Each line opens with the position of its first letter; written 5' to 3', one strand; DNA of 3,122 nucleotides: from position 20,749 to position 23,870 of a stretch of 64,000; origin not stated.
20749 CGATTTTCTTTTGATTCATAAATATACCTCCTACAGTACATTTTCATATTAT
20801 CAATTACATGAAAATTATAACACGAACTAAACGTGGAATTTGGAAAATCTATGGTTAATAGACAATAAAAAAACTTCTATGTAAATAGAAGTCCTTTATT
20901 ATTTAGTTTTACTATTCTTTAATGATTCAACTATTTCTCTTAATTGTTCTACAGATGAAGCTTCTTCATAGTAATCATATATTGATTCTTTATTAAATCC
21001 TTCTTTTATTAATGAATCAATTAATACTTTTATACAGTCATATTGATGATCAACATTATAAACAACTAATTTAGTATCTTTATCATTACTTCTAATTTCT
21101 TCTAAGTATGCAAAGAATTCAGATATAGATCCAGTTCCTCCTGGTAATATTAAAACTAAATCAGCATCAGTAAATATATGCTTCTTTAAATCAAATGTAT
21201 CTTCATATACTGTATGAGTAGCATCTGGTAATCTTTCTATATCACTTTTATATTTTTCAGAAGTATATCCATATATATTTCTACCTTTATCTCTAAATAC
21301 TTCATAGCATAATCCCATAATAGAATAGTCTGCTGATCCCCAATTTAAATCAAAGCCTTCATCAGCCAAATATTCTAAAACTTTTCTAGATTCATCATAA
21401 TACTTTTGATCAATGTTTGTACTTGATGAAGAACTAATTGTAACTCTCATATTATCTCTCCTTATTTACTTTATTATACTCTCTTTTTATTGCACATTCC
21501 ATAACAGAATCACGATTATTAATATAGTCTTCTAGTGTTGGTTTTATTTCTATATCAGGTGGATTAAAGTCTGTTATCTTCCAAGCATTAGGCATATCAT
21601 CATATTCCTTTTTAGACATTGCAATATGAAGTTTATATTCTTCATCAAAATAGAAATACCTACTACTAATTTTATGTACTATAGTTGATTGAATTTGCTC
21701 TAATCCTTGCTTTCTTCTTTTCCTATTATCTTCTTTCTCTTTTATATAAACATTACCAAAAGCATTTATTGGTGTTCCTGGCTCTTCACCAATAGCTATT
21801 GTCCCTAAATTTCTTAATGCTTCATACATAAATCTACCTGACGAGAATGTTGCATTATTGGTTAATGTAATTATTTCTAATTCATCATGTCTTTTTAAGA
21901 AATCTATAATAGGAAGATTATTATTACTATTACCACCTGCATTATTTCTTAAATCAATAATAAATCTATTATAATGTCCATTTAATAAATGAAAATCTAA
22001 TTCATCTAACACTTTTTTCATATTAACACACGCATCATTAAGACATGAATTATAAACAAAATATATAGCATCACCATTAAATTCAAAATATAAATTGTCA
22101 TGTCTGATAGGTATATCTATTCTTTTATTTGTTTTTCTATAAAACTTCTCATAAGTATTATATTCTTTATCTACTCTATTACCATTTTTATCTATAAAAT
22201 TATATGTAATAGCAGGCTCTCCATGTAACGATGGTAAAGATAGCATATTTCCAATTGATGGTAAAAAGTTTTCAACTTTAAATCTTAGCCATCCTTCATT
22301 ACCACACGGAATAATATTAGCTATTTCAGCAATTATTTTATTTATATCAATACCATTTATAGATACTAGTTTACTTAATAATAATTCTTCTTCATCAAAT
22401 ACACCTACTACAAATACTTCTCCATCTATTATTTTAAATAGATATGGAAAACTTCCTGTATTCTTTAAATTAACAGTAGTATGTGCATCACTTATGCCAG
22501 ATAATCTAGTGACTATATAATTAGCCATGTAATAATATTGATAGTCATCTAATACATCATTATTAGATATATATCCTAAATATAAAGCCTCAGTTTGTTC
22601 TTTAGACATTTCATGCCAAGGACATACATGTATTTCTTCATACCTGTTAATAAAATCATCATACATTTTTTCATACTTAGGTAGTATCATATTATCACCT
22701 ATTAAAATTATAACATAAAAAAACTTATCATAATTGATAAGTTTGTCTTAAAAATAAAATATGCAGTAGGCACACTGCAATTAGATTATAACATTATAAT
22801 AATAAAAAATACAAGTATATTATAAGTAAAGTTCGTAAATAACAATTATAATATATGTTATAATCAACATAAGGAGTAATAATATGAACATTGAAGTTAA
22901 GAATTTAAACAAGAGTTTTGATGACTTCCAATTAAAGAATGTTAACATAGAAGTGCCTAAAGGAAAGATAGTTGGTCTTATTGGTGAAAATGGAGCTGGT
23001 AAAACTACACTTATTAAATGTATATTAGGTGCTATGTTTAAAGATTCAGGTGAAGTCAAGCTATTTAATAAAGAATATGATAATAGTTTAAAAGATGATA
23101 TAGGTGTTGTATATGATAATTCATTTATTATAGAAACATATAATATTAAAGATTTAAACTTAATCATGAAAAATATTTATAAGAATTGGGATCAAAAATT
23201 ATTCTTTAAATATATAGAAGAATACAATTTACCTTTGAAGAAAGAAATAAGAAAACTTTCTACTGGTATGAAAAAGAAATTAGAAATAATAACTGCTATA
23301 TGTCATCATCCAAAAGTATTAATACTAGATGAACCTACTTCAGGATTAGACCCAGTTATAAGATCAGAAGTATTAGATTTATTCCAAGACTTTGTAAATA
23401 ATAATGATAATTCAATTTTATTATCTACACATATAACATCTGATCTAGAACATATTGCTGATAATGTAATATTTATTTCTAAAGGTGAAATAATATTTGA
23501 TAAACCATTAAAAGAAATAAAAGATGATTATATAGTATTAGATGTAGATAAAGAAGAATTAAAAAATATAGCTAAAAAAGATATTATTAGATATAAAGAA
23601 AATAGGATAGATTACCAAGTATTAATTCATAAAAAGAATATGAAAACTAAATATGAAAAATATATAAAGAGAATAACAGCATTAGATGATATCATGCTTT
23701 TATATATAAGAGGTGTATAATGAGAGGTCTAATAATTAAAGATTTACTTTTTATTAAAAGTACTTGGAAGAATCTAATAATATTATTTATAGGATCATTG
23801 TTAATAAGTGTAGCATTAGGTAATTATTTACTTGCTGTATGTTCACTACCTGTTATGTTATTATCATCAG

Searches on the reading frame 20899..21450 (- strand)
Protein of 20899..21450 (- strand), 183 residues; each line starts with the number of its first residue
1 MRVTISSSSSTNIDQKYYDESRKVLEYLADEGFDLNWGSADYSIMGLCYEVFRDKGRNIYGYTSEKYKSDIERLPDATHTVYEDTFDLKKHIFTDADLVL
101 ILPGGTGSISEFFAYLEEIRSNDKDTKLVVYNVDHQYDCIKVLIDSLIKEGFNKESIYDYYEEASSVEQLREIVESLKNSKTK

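Call 9: search_protein_families(library=pfam, proteins=[window:20899-21450:-], max_evalue=0.001)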
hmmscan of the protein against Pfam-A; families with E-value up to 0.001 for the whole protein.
window:20899-21450:- (183 aa): 1 family
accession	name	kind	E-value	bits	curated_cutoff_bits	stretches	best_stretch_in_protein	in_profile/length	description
PF03641.19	Lysine_decarbox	-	1.9e-11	44.7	27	1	45-170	1-127/131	Possible lysine decarboxylase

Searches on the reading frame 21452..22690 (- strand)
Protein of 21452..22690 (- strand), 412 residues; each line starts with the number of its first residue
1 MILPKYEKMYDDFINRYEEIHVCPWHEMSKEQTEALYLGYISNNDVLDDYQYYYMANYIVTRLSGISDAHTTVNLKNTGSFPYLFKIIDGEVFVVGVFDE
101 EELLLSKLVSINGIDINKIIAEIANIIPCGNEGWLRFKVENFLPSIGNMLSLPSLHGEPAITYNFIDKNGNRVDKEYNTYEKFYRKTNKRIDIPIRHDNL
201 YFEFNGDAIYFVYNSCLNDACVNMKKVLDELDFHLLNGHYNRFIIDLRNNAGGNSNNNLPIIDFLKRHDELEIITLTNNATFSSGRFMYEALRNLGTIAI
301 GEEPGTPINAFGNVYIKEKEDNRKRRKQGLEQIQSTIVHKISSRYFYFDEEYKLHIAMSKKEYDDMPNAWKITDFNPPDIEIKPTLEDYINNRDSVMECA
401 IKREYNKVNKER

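Call 9: search_protein_families(library=pfam, proteins=[window:21452-22690:-], max_evalue=0.001)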
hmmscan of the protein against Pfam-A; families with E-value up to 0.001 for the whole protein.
window:21452-22690:- (412 aa): 1 family
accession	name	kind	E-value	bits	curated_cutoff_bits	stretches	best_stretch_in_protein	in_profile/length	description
PF03572.23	Peptidase_S41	-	1.7e-05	24.9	24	0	224-267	18-57/165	Peptidase family S41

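Call 61: search_protein_families(library=ncbifam, proteins=[window:21452-22690:-], max_evalue=0.00001)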
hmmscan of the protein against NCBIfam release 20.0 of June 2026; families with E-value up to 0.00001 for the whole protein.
window:21452-22690:- (412 aa): 0 families

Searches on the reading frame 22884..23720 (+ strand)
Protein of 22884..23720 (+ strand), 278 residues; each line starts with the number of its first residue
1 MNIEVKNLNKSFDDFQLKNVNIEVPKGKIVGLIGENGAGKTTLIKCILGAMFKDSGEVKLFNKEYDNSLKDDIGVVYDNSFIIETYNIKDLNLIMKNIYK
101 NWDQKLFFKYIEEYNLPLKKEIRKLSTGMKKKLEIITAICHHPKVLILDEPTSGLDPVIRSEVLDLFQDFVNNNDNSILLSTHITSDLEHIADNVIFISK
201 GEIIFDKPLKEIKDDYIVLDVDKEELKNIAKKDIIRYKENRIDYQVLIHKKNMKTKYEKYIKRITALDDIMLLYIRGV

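Call 9: search_protein_families(library=pfam, proteins=[window:22884-23720:+], max_evalue=0.001)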
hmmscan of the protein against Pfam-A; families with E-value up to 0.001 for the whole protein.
window:22884-23720:+ (278 aa): 4 families
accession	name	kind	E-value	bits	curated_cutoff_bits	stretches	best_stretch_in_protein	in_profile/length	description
PF00005.33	ABC_tran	-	5.8e-28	98.6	25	1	17-153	1-137/137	ABC transporter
PF13304.12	AAA_21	-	5.9e-16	59.8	27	1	113-183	226-298/304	AAA domain, putative AbiEii toxin, Type IV TA system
PF13476.12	AAA_23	-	9.7e-06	26.8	27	1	6-264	5-193/201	AAA domain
PF13401.12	AAA_22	-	0.00021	22.1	27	1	29-180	7-116/130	AAA domain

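Call 61: search_protein_families(library=ncbifam, proteins=[window:22884-23720:+], max_evalue=0.00001)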
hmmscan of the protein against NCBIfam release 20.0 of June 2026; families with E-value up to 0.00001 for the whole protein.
window:22884-23720:+ (278 aa): 182 families (the best 25 are shown)
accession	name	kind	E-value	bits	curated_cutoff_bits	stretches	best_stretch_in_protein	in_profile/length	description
NF047565.1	PSM_export_PmtA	equivalog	3.3e-71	239.8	350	1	2-253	2-256/282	phenol-soluble modulin export ABC transporter ATP-binding protein PmtA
TIGR03740.1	galliderm_ABC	subfamily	6.2e-40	137.2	309.75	1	4-211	2-210/223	lantibiotic protection ABC transporter ATP-binding subunit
TIGR01188.1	drrA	subfamily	7.9e-37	127.2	312.45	1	10-243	1-236/302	daunorubicin resistance ABC transporter, ATP-binding protein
TIGR03522.1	GldA_ABC_ATP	equivalog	6.5e-34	117.8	402.6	1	1-222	1-231/301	gliding motility-associated ABC transporter ATP-binding subunit GldA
NF047568.1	PSM_export_PmtC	equivalog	1.1e-33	117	375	1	4-272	2-267/290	phenol-soluble modulin export ABC transporter ATP-binding protein PmtC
TIGR04521.1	ECF_ATPase_2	equivalog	1.1e-32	113.3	330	1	10-219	14-239/279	energy-coupling factor transporter ATPase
TIGR03864.1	PQQ_ABC_ATP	hypoth_equivalog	2.1e-31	109.2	302.25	1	3-220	2-227/236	ABC transporter, ATP-binding subunit, PQQ-dependent alcohol dehydrogenase system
TIGR02315.1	ABC_phnC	equivalog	2e-30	106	266.1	1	3-216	2-237/243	phosphonate ABC transporter ATP-binding protein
NF033858.1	ABC2_perm_RbbA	equivalog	8.6e-30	103.4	1050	1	2-213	266-485/909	ribosome-associated ATPase/putative transporter RbbA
TIGR04520.1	ECF_ATPase_1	equivalog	3.4e-29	102.1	315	1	3-215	1-226/269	energy-coupling factor transporter ATPase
TIGR03410.1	urea_trans_UrtE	equivalog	1.8e-27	96.3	285.8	1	4-217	2-224/230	urea ABC transporter ATP-binding subunit UrtE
TIGR04406.1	LPS_export_lptB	equivalog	9e-27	93.9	240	1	3-215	2-225/239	LPS export ABC transporter ATP-binding protein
NF010158.0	PRK13637.1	equivalog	4.2e-26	91.7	390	1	8-214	14-234/287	energy-coupling factor transporter ATPase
NF010157.0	PRK13636.1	equivalog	4.4e-26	91.7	463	1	3-221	6-238/285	cobalt transporter ATP-binding subunit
TIGR03608.1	L_ocin_972_ABC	subfamily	4.7e-26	91.5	254.85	1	6-198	2-206/206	putative bacteriocin export ABC transporter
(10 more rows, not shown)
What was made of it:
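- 22884..24376 (+): Two-gene ABC-2 exporter operon: ATPase (22884-23720) and PF13346 permease (23720-24376). The RNA gene always follows it. The best NCBIfam match for the ATPase is PmtA-like, 240 bits, below the 350 cutoff (call 61).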
